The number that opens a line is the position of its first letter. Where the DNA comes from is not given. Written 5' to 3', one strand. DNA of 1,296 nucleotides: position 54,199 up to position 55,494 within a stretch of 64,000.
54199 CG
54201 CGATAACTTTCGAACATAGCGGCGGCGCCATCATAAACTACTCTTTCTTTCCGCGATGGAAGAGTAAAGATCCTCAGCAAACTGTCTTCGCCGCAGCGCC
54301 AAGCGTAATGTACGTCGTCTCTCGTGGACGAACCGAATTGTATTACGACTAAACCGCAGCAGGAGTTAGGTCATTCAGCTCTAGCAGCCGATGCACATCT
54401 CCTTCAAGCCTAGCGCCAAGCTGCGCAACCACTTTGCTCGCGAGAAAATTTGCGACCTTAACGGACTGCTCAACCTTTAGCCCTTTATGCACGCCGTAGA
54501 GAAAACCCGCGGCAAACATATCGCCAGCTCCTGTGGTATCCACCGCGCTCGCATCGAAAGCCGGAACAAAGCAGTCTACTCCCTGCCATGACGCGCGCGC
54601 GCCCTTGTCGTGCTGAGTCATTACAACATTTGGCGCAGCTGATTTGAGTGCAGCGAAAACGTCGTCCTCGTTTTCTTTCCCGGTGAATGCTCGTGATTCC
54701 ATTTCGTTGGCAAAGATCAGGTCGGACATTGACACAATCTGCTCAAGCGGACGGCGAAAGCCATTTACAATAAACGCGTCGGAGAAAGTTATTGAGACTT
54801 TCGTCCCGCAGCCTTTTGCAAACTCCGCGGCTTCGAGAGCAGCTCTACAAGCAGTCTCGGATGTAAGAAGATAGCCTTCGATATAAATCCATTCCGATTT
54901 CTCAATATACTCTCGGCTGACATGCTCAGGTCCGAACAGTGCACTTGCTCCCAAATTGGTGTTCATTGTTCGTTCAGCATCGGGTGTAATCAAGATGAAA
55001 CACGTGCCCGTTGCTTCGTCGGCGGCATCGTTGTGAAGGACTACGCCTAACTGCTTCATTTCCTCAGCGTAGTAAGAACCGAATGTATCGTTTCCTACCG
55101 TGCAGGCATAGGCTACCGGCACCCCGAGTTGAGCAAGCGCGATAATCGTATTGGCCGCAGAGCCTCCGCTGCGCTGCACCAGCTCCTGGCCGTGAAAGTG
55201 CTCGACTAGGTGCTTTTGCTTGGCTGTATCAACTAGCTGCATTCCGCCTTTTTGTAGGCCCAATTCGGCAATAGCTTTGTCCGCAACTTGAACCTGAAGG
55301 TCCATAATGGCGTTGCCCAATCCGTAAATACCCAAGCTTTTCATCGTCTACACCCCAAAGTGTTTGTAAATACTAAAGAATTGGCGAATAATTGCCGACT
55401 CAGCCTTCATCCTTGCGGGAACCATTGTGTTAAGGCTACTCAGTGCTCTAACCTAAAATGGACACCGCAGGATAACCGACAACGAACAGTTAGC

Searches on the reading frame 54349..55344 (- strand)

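Call 92: search_protein_families(library=pfam, proteins=[window:54349-55344:-], max_evalue=0.000001)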
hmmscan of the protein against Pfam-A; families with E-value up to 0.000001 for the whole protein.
window:54349-55344:- (331 aa): 1 family
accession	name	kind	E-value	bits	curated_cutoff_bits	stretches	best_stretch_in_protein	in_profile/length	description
PF00294.29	PfkB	-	5.6e-54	184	25.8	1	48-312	25-296/302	pfkB family carbohydrate kinase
